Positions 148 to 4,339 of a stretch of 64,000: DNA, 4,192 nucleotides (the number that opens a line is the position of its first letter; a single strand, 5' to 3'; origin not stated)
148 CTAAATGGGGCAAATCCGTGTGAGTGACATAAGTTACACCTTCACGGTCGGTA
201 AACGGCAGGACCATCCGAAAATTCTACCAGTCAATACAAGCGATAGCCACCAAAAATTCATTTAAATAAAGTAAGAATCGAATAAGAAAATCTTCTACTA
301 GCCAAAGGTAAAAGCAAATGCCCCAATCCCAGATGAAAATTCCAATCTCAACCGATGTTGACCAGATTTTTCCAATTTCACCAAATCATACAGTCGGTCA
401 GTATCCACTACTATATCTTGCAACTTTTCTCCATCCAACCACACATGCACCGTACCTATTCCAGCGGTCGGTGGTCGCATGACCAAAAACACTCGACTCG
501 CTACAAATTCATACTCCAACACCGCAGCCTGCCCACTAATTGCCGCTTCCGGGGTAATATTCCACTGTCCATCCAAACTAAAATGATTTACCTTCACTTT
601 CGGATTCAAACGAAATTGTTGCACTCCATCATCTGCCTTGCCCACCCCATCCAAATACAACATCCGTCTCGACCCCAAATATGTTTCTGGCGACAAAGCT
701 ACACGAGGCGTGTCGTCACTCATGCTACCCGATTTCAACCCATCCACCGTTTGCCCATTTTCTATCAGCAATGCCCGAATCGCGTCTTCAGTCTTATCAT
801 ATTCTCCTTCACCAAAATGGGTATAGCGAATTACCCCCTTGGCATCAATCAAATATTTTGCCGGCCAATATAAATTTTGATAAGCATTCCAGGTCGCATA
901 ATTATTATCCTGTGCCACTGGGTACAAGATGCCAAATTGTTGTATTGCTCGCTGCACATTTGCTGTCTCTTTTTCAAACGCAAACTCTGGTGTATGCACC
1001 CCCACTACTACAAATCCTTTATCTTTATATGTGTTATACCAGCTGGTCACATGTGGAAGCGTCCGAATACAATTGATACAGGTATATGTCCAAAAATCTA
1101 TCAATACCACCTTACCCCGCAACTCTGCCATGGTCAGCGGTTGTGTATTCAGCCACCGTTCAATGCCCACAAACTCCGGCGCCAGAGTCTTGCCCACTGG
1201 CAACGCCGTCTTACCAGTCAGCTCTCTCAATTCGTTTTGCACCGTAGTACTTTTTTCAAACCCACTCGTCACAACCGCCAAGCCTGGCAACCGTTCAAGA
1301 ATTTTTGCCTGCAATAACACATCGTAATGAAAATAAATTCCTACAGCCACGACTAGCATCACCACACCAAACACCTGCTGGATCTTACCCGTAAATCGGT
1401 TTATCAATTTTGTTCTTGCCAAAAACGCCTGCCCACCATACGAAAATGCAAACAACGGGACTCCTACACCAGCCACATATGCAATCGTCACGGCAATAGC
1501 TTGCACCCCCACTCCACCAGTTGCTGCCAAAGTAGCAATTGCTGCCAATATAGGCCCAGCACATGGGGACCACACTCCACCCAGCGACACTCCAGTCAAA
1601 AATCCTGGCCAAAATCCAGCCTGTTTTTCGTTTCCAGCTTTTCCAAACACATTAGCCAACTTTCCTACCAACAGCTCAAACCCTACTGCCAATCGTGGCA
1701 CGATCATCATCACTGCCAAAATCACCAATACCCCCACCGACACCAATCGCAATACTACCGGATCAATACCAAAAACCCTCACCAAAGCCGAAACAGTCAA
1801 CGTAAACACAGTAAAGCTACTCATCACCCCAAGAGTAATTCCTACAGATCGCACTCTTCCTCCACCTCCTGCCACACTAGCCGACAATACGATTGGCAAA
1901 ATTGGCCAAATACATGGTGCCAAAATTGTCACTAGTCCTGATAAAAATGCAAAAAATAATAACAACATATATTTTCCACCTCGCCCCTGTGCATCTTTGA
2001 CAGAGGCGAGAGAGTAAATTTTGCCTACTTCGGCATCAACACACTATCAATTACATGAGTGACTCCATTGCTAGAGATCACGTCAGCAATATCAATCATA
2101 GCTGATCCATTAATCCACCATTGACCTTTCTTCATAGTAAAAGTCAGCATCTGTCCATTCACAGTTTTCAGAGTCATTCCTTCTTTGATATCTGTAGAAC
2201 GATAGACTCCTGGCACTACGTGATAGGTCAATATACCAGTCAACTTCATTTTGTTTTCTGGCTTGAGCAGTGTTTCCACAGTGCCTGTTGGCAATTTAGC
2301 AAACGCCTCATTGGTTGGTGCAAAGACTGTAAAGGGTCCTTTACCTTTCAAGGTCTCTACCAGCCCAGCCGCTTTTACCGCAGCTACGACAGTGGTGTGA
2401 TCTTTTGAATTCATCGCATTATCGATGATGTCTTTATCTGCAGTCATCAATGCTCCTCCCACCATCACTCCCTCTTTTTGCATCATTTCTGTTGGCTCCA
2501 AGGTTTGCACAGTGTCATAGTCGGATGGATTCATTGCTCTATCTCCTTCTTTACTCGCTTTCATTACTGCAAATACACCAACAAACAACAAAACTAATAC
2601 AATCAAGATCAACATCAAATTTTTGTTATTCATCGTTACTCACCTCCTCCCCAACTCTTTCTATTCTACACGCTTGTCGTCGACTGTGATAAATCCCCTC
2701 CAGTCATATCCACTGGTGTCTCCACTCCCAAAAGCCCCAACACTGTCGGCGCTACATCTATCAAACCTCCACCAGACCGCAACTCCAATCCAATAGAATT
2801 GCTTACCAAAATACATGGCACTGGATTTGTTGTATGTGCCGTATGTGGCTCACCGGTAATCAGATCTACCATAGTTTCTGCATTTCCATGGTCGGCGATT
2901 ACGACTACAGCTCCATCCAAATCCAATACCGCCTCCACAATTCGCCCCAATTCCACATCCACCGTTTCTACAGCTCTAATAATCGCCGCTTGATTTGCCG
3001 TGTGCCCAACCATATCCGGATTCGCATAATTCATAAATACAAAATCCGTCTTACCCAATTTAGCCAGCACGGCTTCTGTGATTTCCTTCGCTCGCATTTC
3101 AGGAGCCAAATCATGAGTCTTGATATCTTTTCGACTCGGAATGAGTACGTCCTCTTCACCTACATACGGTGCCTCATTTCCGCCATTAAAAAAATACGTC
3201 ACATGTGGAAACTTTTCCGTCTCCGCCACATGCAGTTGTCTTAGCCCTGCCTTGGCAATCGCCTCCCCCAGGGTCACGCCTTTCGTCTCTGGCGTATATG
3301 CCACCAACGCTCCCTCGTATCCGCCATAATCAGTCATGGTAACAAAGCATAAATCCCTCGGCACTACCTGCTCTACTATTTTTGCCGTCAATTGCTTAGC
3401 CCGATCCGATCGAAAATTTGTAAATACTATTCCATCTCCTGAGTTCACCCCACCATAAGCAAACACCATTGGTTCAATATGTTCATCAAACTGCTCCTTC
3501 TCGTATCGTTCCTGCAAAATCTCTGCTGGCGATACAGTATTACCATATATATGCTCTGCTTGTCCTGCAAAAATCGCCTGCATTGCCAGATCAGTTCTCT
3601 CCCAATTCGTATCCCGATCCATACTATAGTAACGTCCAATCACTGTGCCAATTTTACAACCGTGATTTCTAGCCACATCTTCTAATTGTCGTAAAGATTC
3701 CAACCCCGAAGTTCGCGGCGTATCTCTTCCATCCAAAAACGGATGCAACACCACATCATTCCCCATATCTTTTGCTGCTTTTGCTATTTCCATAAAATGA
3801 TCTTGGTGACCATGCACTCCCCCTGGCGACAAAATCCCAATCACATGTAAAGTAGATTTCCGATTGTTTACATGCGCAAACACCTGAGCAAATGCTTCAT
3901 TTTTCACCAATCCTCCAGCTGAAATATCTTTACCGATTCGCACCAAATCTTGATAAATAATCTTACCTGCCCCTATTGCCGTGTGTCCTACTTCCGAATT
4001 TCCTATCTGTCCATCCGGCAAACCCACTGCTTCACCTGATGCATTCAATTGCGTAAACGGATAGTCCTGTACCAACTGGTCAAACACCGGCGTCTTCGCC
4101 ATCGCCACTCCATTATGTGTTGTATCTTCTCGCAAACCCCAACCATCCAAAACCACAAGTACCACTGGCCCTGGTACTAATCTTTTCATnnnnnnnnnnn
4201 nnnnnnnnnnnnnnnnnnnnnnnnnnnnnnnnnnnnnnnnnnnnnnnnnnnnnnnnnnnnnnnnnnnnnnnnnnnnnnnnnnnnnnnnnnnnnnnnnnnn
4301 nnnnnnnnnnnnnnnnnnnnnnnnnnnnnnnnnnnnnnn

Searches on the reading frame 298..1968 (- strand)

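Call 50: search_protein_families(library=pfam, proteins=[window:298-1968:-], max_evalue=0.00001)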
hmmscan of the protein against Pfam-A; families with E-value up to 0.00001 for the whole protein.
window:298-1968:- (556 aa): 5 families
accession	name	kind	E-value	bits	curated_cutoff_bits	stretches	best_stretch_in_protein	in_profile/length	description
PF17991.7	Thioredoxin_10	-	3.1e-27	96.3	27.1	1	426-556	1-142/142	Thioredoxin like C-terminal domain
PF02683.22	DsbD_TM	-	2.3e-12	47.1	27.1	1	3-210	4-213/219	Cytochrome C biogenesis protein transmembrane domain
PF08534.16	Redoxin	-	3.2e-12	46.9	26.6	1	259-391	3-139/148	Redoxin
PF00578.27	AhpC-TSA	-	5.5e-12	46.2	26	1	274-382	14-123/124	AhpC/TSA family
PF13905.12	Thioredoxin_8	-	2.7e-08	34.5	27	1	285-378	1-92/94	Thioredoxin-like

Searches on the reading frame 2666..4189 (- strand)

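Call 50: search_protein_families(library=pfam, proteins=[window:2666-4189:-], max_evalue=0.00001)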
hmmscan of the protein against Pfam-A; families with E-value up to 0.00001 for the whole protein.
window:2666-4189:- (507 aa): 3 families
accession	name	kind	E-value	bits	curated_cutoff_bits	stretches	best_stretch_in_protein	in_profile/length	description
PF01676.23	Metalloenzyme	-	2.6e-72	243.8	24.3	1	8-490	2-251/252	Metalloenzyme superfamily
PF06415.18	iPGM_N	-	1.3e-59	201.8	27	1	85-288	1-215/217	BPG-independent PGAM N-terminus (iPGM_N)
PF01663.27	Phosphodiest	-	2.8e-07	30.9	23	1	370-439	149-224/342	Type I phosphodiesterase / nucleotide pyrophosphatase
